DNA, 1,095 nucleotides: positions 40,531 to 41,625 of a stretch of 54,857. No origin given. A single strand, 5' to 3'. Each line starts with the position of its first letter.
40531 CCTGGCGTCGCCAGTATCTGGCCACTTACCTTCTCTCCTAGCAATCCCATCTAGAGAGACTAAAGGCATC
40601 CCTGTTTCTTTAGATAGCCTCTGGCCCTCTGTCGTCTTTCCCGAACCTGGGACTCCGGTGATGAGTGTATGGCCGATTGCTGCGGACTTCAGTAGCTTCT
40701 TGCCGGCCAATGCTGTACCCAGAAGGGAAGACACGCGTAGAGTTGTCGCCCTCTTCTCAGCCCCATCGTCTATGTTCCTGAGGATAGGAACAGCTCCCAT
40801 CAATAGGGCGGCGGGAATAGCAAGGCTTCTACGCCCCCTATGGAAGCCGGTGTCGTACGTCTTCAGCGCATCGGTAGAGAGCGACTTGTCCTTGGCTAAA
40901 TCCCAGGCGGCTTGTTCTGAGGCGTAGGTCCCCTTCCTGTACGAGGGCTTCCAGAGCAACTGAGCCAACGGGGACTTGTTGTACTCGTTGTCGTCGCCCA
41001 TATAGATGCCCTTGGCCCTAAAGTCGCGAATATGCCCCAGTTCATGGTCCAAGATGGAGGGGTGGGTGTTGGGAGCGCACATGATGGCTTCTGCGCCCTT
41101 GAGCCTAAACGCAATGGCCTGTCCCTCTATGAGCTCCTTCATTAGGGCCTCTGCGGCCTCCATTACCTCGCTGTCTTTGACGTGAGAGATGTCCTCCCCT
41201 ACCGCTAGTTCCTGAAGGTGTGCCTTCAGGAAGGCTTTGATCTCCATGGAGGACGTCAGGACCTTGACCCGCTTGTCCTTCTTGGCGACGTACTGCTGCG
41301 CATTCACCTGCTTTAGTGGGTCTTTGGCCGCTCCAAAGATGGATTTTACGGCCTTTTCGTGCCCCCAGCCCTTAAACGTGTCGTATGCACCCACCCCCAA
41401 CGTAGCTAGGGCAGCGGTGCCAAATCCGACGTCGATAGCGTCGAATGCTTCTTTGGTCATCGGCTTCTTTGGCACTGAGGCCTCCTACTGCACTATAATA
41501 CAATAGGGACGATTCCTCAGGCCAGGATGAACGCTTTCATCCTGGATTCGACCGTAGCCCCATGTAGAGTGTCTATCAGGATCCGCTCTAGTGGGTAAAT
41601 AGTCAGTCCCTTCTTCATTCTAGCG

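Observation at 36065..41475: Polyvalent-protein module: 986-aa multidomain protein + SNF2 helicase + Gly-zipper protein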

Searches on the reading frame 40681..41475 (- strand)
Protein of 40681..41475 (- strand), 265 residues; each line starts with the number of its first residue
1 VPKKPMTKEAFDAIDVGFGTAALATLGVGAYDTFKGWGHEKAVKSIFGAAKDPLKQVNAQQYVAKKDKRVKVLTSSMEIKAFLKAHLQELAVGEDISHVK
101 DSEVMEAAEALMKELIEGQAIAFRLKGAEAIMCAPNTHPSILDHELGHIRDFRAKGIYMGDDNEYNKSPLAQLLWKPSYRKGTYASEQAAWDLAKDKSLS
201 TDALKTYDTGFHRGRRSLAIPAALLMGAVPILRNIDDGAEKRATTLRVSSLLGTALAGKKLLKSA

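Call 18: search_protein_families(library=pfam, proteins=[window:40681-41475:-], max_evalue=10)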
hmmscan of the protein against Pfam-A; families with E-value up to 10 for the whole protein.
window:40681-41475:- (265 aa): 0 families

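Call 35: find_homologous_proteins(query=window:40681-41475:-, max_evalue=0.01)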
Query window:40681-41475:-: 3688 candidates shared short words with the query, none scored E <= 0.01.

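Call 44: search_protein_representatives(protein=window:40681-41475:-)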
Query: 265 residues. Proteins with E-value up to 0.001 (for the whole library): 79; up to 1e-10: 39; up to 1e-30: 1. The best 79 are listed.
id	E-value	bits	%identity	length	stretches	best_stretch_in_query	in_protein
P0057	2.4e-33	132.0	46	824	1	2-224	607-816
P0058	7.7e-28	114.0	40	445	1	3-223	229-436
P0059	2.7e-27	112.2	39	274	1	13-232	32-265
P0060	4.1e-27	111.6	36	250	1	9-232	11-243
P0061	3.6e-25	105.2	39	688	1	13-229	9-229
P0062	9.3e-25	103.9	37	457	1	20-247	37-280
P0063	8.0e-24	100.8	37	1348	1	19-237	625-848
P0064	8.4e-24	100.7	38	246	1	16-229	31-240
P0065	1.0e-23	100.4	35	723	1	15-228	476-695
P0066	9.4e-20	87.5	35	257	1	10-229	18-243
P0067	2.8e-19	85.9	36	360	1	11-225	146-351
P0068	4.5e-18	82.0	37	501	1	16-229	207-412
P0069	2.1e-17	79.8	33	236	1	16-228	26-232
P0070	2.4e-17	79.6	37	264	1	18-226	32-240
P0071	2.6e-17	79.5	38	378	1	24-226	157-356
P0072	4.1e-17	78.8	35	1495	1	3-229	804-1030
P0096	1.4e-10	57.5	29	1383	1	59-237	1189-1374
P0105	5.8e-09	52.1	31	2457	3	185-237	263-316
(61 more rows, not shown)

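Call 46: search_protein_families(library=pfam, alignment_id=A1, max_evalue=1)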
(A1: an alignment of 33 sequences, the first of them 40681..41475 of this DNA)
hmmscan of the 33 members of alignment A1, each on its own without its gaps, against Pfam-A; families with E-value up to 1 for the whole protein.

A. member 1, window:40681-41475:- (265 aa): 0 families

B. families by the number of members that match (of 33 scanned): 36 families (the first 25 are shown)
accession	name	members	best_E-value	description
PF14891.12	Peptidase_M91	3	0.031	Effector protein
PF05433.20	Rick_17kDa_Anti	2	0.052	Glycine zipper 2TM domain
PF13488.11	Gly-zipper_Omp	1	0.0094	Glycine zipper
PF08669.17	GCV_T_C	1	0.012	Glycine cleavage T-protein C-terminal barrel domain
PF12106.13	Colicin_E5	1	0.013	Colicin E5 ribonuclease domain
PF14544.11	DUF4443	1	0.017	Domain of unknown function (DUF4443)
PF06724.16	DUF1206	1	0.026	Domain of Unknown Function (DUF1206)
PF01006.25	HCV_NS4a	1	0.034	Hepatitis C virus non-structural protein NS4a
PF24561.1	TRAPPC8_C_arth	1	0.049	TRAPPC8, C-terminal, arthropods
PF17514.7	DUF5442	1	0.072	Family of unknown function (DUF5442)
PF24974.1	DUF7771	1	0.084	Domain of unknown function (DUF7771)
PF20303.3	YLATT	1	0.1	YEATS-Like-Associating Three TM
PF20557.3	DnaT_2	1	0.12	Putative DnaT-like ssDNA binding protein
PF05818.17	TraT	1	0.13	Enterobacterial TraT complement resistance protein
PF23225.1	zf-C2H2_7th_ZNF462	1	0.15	Zinc finger protein 462, seventh C2H2 zinc finger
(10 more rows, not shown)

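Call 47: search_solved_structures(query=A1, max_evalue=10, show_alignments=3)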
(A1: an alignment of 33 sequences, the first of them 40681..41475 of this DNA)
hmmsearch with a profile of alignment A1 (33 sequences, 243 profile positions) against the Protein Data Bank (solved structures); distinct sequences matched with E-value up to 10: 5.
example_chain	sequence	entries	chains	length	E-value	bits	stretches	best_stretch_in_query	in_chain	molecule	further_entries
7uvl_P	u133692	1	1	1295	0.06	16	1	20-84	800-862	LPXTG-motif cell wall anchor domain protein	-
2jqv_A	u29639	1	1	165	0.23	14.1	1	25-114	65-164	AIG2 protein-like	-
9u78_A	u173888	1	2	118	0.59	12.7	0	68-111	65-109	Single Chain Protein of De Novo Designed Helix Bundles-4EH2 with KDPV Loop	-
2fid_B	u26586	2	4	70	1.1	11.8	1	160-201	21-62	Rab5 GDP/GTP exchange factor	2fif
2c7m_A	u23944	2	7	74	1.1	11.8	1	160-201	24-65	RAB GUANINE NUCLEOTIDE EXCHANGE FACTOR 1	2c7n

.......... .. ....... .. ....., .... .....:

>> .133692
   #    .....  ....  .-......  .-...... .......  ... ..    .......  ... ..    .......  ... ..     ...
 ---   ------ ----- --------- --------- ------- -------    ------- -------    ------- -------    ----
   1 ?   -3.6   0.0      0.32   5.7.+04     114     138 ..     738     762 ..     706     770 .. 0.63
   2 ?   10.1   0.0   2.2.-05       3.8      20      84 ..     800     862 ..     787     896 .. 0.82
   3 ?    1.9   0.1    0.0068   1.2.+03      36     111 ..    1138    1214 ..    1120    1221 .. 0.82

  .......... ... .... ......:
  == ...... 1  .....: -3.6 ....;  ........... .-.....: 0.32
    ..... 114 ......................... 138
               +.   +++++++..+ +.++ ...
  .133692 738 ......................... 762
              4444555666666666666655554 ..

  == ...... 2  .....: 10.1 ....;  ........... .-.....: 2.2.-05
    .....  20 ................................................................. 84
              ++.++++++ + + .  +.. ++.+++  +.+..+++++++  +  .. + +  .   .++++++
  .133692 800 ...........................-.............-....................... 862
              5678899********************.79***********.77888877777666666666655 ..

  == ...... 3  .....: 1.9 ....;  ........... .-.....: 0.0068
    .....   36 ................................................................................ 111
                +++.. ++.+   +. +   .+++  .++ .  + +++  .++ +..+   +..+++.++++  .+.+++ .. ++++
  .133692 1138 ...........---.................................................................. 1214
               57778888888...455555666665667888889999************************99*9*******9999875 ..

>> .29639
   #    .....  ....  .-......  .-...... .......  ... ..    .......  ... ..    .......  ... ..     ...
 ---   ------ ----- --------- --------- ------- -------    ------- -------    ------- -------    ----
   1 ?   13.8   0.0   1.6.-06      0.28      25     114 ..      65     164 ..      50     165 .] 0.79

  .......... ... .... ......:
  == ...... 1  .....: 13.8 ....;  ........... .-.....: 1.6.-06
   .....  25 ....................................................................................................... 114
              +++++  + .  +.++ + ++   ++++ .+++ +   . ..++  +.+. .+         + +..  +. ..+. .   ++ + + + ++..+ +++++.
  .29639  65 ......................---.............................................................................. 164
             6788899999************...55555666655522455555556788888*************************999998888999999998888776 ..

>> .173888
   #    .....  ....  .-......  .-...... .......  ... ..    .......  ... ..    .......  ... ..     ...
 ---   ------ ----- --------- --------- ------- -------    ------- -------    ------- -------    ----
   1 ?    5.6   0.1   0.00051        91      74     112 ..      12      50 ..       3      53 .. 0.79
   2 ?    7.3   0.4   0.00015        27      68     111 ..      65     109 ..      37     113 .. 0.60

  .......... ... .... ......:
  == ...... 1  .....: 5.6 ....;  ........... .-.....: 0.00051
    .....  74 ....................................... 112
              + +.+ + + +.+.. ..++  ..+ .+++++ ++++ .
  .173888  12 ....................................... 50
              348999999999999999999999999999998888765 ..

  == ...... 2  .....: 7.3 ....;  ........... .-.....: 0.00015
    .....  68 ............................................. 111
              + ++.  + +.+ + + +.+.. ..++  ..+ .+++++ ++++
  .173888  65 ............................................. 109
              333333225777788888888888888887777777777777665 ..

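Call 54: search_protein_families(library=pfam, proteins=[P0057, P0061, P0063, P0065, P0072, P0096, P0105], max_evalue=0.001)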
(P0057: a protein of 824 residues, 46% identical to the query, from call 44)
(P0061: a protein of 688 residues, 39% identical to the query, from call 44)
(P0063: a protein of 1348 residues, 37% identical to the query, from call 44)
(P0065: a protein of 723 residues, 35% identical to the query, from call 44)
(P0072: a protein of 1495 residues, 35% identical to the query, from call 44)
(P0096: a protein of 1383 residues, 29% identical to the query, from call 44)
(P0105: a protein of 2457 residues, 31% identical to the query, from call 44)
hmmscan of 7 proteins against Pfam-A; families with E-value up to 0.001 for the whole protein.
P0057 (824 aa): 1 family
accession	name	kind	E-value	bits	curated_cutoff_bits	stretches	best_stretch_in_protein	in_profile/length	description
PF05708.18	Peptidase_C92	-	1.1e-05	26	27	1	54-121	23-99/166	Permuted papain-like amidase enzyme, YaeF/YiiX, C92 family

P0061 (688 aa): 2 families
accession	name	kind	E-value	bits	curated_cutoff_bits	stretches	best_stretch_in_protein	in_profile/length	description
PF00583.31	Acetyltransf_1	-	1.9e-05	25.4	20.7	1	491-538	38-87/116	Acetyltransferase (GNAT) family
PF13508.13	Acetyltransf_7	-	0.00015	22.5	27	1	494-546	11-66/84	Acetyltransferase (GNAT) domain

P0063 (1348 aa): 7 families
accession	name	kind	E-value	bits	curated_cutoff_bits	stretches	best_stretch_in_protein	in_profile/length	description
PF00271.37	Helicase_C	-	1.3e-13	51.6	23.5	1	421-528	3-109/110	Helicase conserved C-terminal domain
PF00176.29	SNF2-rel_dom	-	2.1e-11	43.9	24.9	1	219-398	129-286/290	SNF2-related domain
PF00583.31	Acetyltransf_1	-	6.9e-10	39.7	20.7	1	1002-1086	28-114/116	Acetyltransferase (GNAT) family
PF13302.13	Acetyltransf_3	-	4e-05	24.8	25.4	1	1007-1086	52-135/138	Acetyltransferase (GNAT) domain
PF04851.21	ResIII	-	4.2e-05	23.9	22.5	0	126-168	2-47/164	Type III restriction enzyme, res subunit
PF13508.13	Acetyltransf_7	-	6.5e-05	23.7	27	0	1012-1060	8-54/84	Acetyltransferase (GNAT) domain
PF18766.7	SWI2_SNF2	-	0.00051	20.2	26.7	0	215-256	118-158/221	SWI2/SNF2 ATPase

P0065 (723 aa): 2 families
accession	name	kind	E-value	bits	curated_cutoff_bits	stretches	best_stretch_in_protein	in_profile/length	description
PF01068.26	DNA_ligase_A_M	-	2.1e-07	31.3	26.2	1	171-310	12-145/204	ATP dependent DNA ligase domain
PF13298.12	LigD_N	-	2.1e-05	25.1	31.1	1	33-109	1-76/107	DNA Ligase D 3'-phosphoesterase domain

P0072 (1495 aa): 5 families
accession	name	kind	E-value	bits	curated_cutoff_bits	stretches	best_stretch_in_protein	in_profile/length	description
PF00271.37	Helicase_C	-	3e-15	56.9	23.5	1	616-723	3-109/110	Helicase conserved C-terminal domain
PF00176.29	SNF2-rel_dom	-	3.7e-10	39.8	24.9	1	417-596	128-286/290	SNF2-related domain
PF18905.5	DUF5661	-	8e-09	36.2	27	1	1395-1431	23-63/65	Protein of unknown function (DUF5661)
PF04851.21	ResIII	-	2.9e-06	27.7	22.5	0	408-452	119-162/164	Type III restriction enzyme, res subunit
PF13604.12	AAA_30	-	0.00057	20.1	27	1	327-448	2-121/191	AAA domain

P0096 (1383 aa): 4 families
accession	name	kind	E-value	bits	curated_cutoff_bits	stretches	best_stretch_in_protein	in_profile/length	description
PF00176.29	SNF2-rel_dom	-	2e-15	57.1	24.9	1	537-811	26-286/290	SNF2-related domain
PF13298.12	LigD_N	-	5.6e-10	39.8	31.1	1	61-135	1-76/107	DNA Ligase D 3'-phosphoesterase domain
PF00271.37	Helicase_C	-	2e-07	31.7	23.5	1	844-952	11-110/110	Helicase conserved C-terminal domain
PF04851.21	ResIII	-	3.3e-06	27.5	22.5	1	530-671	25-160/164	Type III restriction enzyme, res subunit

P0105 (2457 aa): 7 families
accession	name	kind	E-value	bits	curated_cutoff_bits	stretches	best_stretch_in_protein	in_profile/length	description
PF13513.12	HEAT_EZ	-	2.3e-42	143.2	27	0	227-259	2-42/55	HEAT-like repeat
PF09036.15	Bcr-Abl_Oligo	-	5.4e-32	110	23.1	0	170-206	17-55/73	Bcr-Abl oncoprotein oligomerisation domain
PF18265.6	Nas2_N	-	1.4e-19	70.2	23.2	0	2110-2142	14-46/79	Nas2 N_terminal domain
PF09707.15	Cas_Cas2CT1978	-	8.6e-12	45.4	24.7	0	317-346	42-71/86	CRISPR-associated protein (Cas_Cas2CT1978)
PF06823.17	DUF1236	-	3.7e-09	36.6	32.4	0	1400-1423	9-33/64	Protein of unknown function (DUF1236)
PF11821.13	ActD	-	5.8e-09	36.3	25.7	0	1643-1683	16-56/170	Alternative complex III, ActD subunit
PF06049.17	LSPR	-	2.4e-08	33.1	76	0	1713-1718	3-8/9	Coagulation Factor V LSPD Repeat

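Call 56: predict_structure(alignment_id=A1)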
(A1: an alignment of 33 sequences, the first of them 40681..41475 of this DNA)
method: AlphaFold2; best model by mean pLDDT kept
length: 265 residues; sequences in the alignment: 33
mean_pLDDT: 88.8   pTM: 0.81
mean pLDDT of the five models: 88.8, 88.2, 87.7, 86.1, 85.2
residues with pLDDT >= 90: 191; 70-90: 41; 50-70: 25; < 50: 8
segments of 3 or more residues with pLDDT < 50: 259-265
pLDDT, mean of each block of 10 residues (from residue 1): 71 81 90 92 95 97 98 98 95 92 96 92 97 98 98 97 94 96 98 98 96 93 88 72 56 55 39
secondary structure, 60 per line:
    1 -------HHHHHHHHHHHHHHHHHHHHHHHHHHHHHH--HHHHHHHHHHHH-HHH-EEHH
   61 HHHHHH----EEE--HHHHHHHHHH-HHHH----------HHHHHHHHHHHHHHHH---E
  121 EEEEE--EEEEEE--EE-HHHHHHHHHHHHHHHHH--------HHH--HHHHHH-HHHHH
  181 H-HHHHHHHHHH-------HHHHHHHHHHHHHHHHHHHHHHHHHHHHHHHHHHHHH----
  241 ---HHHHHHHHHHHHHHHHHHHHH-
elements in order: H8-37 H40-51 H59-66 E71-73 H76-85 H87-90 H101-116 E120-125 E128-133 H139-155 H169-174 H176-181 H183-192 H200-236 H244-264

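Call 66: fold_search(model_id=the predicted structure, library=pdb)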
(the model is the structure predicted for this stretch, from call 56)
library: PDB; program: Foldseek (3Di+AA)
matches with E <= 10: 290; with E <= 0.001: 0
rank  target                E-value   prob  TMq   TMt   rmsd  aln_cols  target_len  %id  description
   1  9b0x_G                1.0e-01  0.63  0.31  0.31  18.2       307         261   12  Artemia franciscana ATP synthase state 2 (composite structure), pH 7.0 (released 2025-03-26)
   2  5ik2_G                3.7e-01  0.18  0.24  0.23  21.3       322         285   12  Caldalaklibacillus thermarum F1-ATPase (epsilon mutant) (released 2016-09-21)
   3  5hkk_G                3.9e-01  0.41  0.33  0.31  21.1       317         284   12  Caldalaklibacillus thermarum F1-ATPase (wild type) (released 2016-09-21)
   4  6rd4_S                4.6e-01  0.35  0.32  0.31  20.7       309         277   13  CryoEM structure of Polytomella F-ATP synthase, Full dimer, composite map (released 2019-07-03)
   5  5tqw_A                5.1e-01  0.10  0.16  0.08  30.9       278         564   12  CryoEM reconstruction of human IKK1, open conformation 1 (released 2016-11-09)
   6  9a4f_B                6.9e-01  0.18  0.28  0.26  21.5       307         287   12  Integrative model of ATPA-ATPG by crosslinking MS and deep learning (released 2024-09-18)
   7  5d80_g                6.9e-01  0.14  0.22  0.26  29.9       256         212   13  Crystal Structure of Yeast V1-ATPase in the Autoinhibited Form (released 2016-06-08)
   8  5d80_G                7.3e-01  0.11  0.19  0.22  30.7       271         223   14  Crystal Structure of Yeast V1-ATPase in the Autoinhibited Form (released 2016-06-08)
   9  9its_G                8.1e-01  0.18  0.31  0.28  20.6       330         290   11  Chloroflexus aurantiacus ADP-bound ATP synthase, state 1 (released 2025-03-19)
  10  7jg5_G                8.1e-01  0.14  0.26  0.25  21.1       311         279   14  Cryo-EM structure of bedaquiline-free Mycobacterium smegmatis ATP synthase rotational state 1 (released 2020-08-19)
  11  7njl_G                8.1e-01  0.14  0.27  0.25  21.4       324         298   11  Mycobacterium smegmatis ATP synthase state 1b (released 2021-10-27)
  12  9o1c_G                9.0e-01  0.18  0.29  0.29  20.0       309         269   12  Pseudomonas aeruginosa ATPase State2 (released 2025-12-10)
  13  6n2y_G                9.5e-01  0.20  0.32  0.30  19.9       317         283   11  Bacillus PS3 ATP synthase class 1 (released 2019-02-20)
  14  3oaa_G                9.5e-01  0.12  0.26  0.25  20.2       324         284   10  Structure of the E.coli F1-ATP synthase inhibited by subunit Epsilon (released 2011-05-25)
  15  5o9h_A                9.5e-01  0.06  0.14  0.13  23.7       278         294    7  Crystal structure of thermostabilised human C5a anaphylatoxin chemotactic receptor 1 (C5aR) in complex with NDT9513727 (released 2018-01-10)
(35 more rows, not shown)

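Call 70: find_encoding_contigs(protein=P0063, flank=10000, max_places=3)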
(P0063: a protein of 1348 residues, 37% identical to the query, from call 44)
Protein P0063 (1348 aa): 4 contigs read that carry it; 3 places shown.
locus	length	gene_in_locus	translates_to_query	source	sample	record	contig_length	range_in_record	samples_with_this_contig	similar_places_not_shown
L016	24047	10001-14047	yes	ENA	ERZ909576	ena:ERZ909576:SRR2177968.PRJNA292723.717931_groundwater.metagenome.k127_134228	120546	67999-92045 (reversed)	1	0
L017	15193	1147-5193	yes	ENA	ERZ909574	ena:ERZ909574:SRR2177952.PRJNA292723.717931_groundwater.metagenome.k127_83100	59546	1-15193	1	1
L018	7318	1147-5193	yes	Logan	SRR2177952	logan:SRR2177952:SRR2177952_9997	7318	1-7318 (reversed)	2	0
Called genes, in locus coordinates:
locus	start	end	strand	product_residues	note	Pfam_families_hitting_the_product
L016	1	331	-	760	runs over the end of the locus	PF21180:TOP6A-Spo11_Toprim (weak)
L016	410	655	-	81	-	-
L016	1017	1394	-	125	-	-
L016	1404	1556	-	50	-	-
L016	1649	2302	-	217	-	-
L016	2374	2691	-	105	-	-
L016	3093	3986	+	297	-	-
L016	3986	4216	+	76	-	-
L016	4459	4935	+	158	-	-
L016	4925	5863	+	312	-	-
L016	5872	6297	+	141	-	-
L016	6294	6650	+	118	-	-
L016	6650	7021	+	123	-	-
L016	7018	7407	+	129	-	-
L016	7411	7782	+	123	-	-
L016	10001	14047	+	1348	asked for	PF00176:SNF2-rel_dom, PF00271:Helicase_C, PF00583:Acetyltransf_1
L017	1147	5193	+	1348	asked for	PF00176:SNF2-rel_dom, PF00271:Helicase_C, PF00583:Acetyltransf_1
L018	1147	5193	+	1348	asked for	PF00176:SNF2-rel_dom, PF00271:Helicase_C, PF00583:Acetyltransf_1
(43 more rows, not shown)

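Call 71: find_encoding_contigs(protein=P0072, flank=10000, max_places=3)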
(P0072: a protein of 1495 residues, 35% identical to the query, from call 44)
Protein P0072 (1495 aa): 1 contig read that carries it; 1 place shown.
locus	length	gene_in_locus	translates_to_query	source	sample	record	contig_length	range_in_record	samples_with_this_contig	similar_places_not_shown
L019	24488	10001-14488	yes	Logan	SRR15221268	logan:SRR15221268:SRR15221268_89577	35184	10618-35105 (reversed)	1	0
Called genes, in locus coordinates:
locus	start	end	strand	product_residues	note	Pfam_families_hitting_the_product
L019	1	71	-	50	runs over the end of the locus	?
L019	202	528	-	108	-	-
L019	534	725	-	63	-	-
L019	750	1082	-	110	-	-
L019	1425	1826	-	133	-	-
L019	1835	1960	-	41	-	-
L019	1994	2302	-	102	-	-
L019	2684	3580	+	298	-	-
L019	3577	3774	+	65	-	-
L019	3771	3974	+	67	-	-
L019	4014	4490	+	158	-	-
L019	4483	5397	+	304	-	-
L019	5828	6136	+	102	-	-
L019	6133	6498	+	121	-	-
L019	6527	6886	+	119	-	-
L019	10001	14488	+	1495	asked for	PF04851:ResIII (faint), PF00176:SNF2-rel_dom, PF00271:Helicase_C, PF18905:DUF5661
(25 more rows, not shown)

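Call 109: search_dna_similar(query=window:40681-41475:-, collection=phages, mode=protein, max_evalue=0.001, max_rows=20)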
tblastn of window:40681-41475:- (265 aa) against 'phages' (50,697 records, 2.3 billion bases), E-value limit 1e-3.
No match.

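Call 111: search_dna_similar(query=window:40681-41475:-, collection=plasmids, mode=protein, max_evalue=0.001, max_rows=10)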
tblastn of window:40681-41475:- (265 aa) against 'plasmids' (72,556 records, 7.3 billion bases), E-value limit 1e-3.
No match.
